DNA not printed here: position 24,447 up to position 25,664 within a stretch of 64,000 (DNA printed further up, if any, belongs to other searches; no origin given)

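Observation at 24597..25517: Kinase-like ORFan in an AT-rich island between flgG and a large ORFan operon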

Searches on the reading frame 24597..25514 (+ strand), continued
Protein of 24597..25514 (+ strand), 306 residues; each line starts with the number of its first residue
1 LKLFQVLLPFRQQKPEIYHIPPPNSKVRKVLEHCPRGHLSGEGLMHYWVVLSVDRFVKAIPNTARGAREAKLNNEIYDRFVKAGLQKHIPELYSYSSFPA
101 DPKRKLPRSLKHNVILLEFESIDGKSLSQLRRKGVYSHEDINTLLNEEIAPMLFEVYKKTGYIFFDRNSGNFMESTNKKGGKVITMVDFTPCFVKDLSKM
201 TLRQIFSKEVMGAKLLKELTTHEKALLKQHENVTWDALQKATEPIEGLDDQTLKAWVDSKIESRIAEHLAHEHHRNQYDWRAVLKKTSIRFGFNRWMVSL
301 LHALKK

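Call 35: search_protein_families(library=ncbifam, proteins=[L008:10938-11687:-, P0002, P0003, P0004, P0005], max_evalue=1)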
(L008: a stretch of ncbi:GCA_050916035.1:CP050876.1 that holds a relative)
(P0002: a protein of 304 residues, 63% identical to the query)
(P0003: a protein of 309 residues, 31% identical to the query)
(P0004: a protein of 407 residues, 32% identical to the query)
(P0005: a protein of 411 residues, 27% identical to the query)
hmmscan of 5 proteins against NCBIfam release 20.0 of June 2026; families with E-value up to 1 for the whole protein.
L008:10938-11687:- (250 aa): 31 families (the best 25 are shown)
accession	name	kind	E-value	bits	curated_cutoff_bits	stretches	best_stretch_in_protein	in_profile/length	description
TIGR03506.1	FlgEFG_subfam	subfamily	4.2e-55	187.9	70.25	2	4-131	2-121/351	flagellar hook-basal body complex protein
TIGR02490.1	flgF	equivalog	1.4e-53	181.7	178.5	1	5-229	1-218/218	flagellar basal-body rod protein FlgF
TIGR02488.1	flgG_G_neg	equivalog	3.2e-49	167.8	252.75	1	5-246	2-256/259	flagellar basal-body rod protein FlgG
NF009456.0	PRK12816.1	equivalog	8.6e-47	160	416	1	1-247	1-261/264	flagellar basal body rod protein FlgG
NF009331.1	PRK12689.1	equivalog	2.2e-45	154.8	347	1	8-248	8-247/252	flagellar basal-body rod protein FlgF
NF009332.0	PRK12690.1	equivalog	2.5e-42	144.8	288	1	4-249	4-236/239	flagellar hook-basal body complex protein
NF009280.2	PRK12640.1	subfamily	6e-42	143.9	210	1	1-241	1-235/246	flagellar basal body rod protein FlgF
NF009282.1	PRK12642.1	equivalog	2.1e-40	138.6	242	1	2-249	2-237/239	flagellar basal-body rod protein FlgF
NF009278.1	PRK12636.1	equivalog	1.7e-37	129.4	350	1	1-247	1-260/263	flagellar basal body rod protein FlgG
NF004238.1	PRK05682.1-1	equivalog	1.1e-31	110.6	400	2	7-129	5-119/414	flagellar hook protein FlgE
NF004241.1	PRK05682.1-5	equivalog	3e-28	99.1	469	2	1-129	1-134/446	flagellar hook protein FlgE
NF009281.1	PRK12641.1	equivalog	6.8e-23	81.4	260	1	9-236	9-235/252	flagellar basal-body rod protein FlgF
NF004240.1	PRK05682.1-4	equivalog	1.2e-22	80.8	472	2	7-123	5-117/443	flagellar hook protein FlgE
NF009283.0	PRK12643.1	equivalog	3e-22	79.6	421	1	4-189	4-175/209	flagellar basal body rod protein FlgF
TIGR02489.1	flgE_epsilon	equivalog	7.3e-21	74.3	412.85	1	1-130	1-135/719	flagellar hook protein FlgE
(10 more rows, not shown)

P0002 (304 aa): 0 families

P0003 (309 aa): 1 family
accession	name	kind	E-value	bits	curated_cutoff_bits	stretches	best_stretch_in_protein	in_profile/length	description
NF052659.1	SpbR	equivalog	0.045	12.9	400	0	129-185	21-76/358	SpbR family protein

P0004 (407 aa): 3 families
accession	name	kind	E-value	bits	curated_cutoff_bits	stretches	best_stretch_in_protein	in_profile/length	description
NF033483.0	PknB_PASTA_kin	equivalog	0.0035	16.4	450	1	180-224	75-120/563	Stk1 family PASTA domain-containing Ser/Thr kinase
NF047741.1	antiphage_MADS6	equivalog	0.013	14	460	1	185-224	565-604/612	methylation-associated defense system protein kinase MAD6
NF000495.1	FosK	exception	0.06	13.2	280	1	151-185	74-108/132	fosfomycin resistance glutathione transferase FosK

P0005 (411 aa): 4 families
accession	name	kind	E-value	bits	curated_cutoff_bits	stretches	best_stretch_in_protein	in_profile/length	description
NF000495.1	FosK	exception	0.023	14.6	280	1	155-191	74-110/132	fosfomycin resistance glutathione transferase FosK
NF047741.1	antiphage_MADS6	equivalog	0.064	11.7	460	1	190-227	566-603/612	methylation-associated defense system protein kinase MAD6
NF033483.0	PknB_PASTA_kin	equivalog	0.13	11.2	450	1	184-228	75-120/563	Stk1 family PASTA domain-containing Ser/Thr kinase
NF000494.1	FosF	exception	0.22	11.5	280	1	128-191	51-110/132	fosfomycin resistance glutathione transferase FosF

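Call 41: fold_search(model_id=the predicted structure, library=pdb)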
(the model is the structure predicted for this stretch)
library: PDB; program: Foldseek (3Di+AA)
matches with E <= 10: 700; with E <= 0.001: 0
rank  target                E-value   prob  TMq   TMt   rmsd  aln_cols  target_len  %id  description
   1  5d7a_A                1.4e-03  0.90  0.26  0.28  13.2       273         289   13  Crystal structure of the kinase domain of TRAF2 and NCK-interacting protein kinase with NCB-0846 (released 2016-08-17)
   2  4u43_A                1.9e-03  0.94  0.29  0.30  13.2       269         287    9  MAP4K4 in complex with inhibitor (compound 6) (released 2014-09-03)
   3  3pg1                  2.1e-03  0.85  0.28  0.26  13.4       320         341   11  MAP kinase LmaMPK10 from Leishmania major (1.95 angs resolution) (released 2011-11-16)
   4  6ncg_B                2.4e-03  0.93  0.30  0.31  15.9       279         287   12  Crystal Structure of Human Vaccinia-related kinase 2 (VRK-2) bound to pyridin-benzenesulfonamide inhibitor (released 2019-01-16)
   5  7b7r_B                3.1e-03  0.75  0.25  0.25  13.3       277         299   13  MEK1 in complex with compound 4 (released 2021-03-03)
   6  4tyh_B                3.7e-03  0.51  0.20  0.19  12.0       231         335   12  Ternary complex of P38 and MK2 with a P38 inhibitor (released 2015-07-22)
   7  7b94_B                3.9e-03  0.72  0.24  0.25  13.2       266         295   14  MEK1 in complex with compound 6 (released 2021-03-03)
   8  6oyw_B                3.9e-03  0.60  0.21  0.24  12.1       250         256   16  ASK1 kinase domain in complex with Compound 11 (released 2019-11-27)
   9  2jbp_I                4.2e-03  0.96  0.31  0.33  12.1       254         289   11  Protein kinase MK2 in complex with an inhibitor (crystal form-2, co- crystallization) (released 2007-03-20)
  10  7umb_C                4.2e-03  0.60  0.23  0.24  13.9       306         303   13  NanoBRET tracer Tram-bo bound to a KSR2-MEK1 complex (released 2023-09-27)
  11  7nxj_C                4.4e-03  0.93  0.25  0.24   7.3       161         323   15  Crystal structure of human Cdk13/Cyclin K in complex with the inhibitor THZ531 (released 2021-05-12)
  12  6vve                  4.4e-03  0.84  0.28  0.30  12.3       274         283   13  Legionella pneumophila Lpg2603 kinase bound to IP6, Mn2+, and ADP (released 2020-04-08)
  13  3sxr_B                4.7e-03  0.77  0.26  0.29  12.1       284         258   11  Crystal structure of BMX non-receptor tyrosine kinase complex with dasatinib (released 2011-09-21)
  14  9mms_B                4.9e-03  0.66  0.24  0.25  13.2       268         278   14  Cryo-EM structure of CRAF/MEK1 complex (kinase domain, CRAF Y340D/Y341D mutant) (released 2025-09-10)
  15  3g33_A                4.9e-03  0.63  0.26  0.27  14.1       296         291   14  Crystal structure of CDK4/cyclin D3 (released 2009-03-10)
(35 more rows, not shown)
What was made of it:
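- On Protein kinase-like (PKL) superfamily (fold level): The Foldseek top 50 are all kinase-domain or pseudokinase-domain proteins (call 41).
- With Foldseek against PDB, the top 50 hits are kinase-domain or pseudokinase-domain proteins, with probability up to 0.96 (call 41).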

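Call 63: predict_structure(alignment_id=A6)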
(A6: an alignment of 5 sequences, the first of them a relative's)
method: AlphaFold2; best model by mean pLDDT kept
length: 407 residues; sequences in the alignment: 5
mean_pLDDT: 51.8   pTM: 0.47
mean pLDDT of the five models: 51.8, 50.4, 45.3, 44.5, 44.3
residues with pLDDT >= 90: 1; 70-90: 91; 50-70: 124; < 50: 191
segments of 3 or more residues with pLDDT < 50: 1-121, 195-209, 237-246, 283-293, 308-314, 376-392, 402-407
pLDDT, mean of each block of 10 residues (from residue 1): 36 27 24 25 23 28 25 23 25 26 26 25 58 69 71 75 66 62 65 51 46 64 75 57 50 71 60 59 47 61 57 52 83 84 85 85 71 48 42 52 45
secondary structure, 60 per line:
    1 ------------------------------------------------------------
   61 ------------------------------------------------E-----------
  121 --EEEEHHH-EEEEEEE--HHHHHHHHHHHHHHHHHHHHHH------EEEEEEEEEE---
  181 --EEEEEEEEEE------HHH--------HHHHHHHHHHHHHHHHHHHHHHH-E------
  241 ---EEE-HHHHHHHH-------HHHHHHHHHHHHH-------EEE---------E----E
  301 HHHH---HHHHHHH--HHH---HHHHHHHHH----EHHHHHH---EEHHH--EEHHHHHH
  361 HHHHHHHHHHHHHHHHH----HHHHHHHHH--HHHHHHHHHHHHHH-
elements in order: E123-126 E131-137 H140-161 E168-177 E183-192 H210-232 E244-246 H248-255 H263-275 E283-285 H301-304 H308-314 H323-331 H337-342 H355-377 H382-390 H393-406

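Call 70: search_protein_families(library=padloc, proteins=[window:24597-25514:+, P0002, P0003, P0004], max_evalue=0.1)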
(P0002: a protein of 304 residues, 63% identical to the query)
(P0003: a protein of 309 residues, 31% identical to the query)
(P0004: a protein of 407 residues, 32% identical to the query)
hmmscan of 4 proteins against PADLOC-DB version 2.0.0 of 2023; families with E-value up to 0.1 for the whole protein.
window:24597-25514:+ (306 aa): 0 families

P0002 (304 aa): 0 families

P0003 (309 aa): 2 families
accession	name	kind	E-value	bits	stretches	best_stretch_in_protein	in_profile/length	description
PDLC00650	ZorA3|ZorA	-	0.02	11.4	1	100-170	662-735/1063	MotA/ExbB/TolQ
PDLC00649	ZorA3|ZorA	-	0.024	11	1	111-171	442-502/698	MotA/ExbB/TolQ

P0004 (407 aa): 7 families
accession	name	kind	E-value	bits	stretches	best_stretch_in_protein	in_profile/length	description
PDLC04047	PD-T4-6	-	0.00025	18.3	1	175-225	74-125/327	-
PDLC04057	PD-T4-6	-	0.0042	14.1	1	180-222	76-119/443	-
PDLC04138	mad6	-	0.017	12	1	184-243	424-481/659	mads_6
PDLC04042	PD-T4-6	-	0.026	12.2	1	180-224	77-122/292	-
PDLC04054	PD-T4-6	-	0.036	11.5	1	182-224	82-124/347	-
PDLC04053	PD-T4-6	-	0.038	11.4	1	180-224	77-123/311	-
PDLC04040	PD-T4-6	-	0.083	9.6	0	170-224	61-115/547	-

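Call 72: list_cluster_members(proteins=[P0003, P0004, P0005, P0002])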
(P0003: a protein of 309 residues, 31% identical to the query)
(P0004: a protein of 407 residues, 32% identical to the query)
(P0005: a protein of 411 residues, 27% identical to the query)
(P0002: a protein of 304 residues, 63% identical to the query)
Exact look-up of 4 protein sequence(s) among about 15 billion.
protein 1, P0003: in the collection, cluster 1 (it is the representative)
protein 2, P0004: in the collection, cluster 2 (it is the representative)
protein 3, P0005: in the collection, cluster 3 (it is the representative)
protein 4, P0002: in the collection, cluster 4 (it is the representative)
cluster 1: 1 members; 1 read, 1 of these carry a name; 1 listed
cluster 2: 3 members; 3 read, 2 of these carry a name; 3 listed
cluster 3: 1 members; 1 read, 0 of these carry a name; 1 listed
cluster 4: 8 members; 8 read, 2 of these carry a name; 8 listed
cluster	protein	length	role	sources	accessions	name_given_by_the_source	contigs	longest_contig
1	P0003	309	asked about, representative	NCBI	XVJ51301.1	MAG: hypothetical protein HEQ32_04145 [Vampirovibrio sp.]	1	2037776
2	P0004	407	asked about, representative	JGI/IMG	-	hypothetical protein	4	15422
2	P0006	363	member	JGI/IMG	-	hypothetical protein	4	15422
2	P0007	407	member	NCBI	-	-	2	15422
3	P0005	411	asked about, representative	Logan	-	-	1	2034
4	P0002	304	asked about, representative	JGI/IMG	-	hypothetical protein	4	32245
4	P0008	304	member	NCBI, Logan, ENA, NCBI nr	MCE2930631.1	MAG: hypothetical protein LW809_04510 [Vampirovibrionales bacterium] | hypothetical protein [Vampirovibrionales bacterium]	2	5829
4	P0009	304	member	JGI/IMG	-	-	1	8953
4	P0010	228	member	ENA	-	-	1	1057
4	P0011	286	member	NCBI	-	-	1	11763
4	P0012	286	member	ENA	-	-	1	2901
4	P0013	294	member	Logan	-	-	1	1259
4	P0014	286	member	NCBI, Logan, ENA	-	-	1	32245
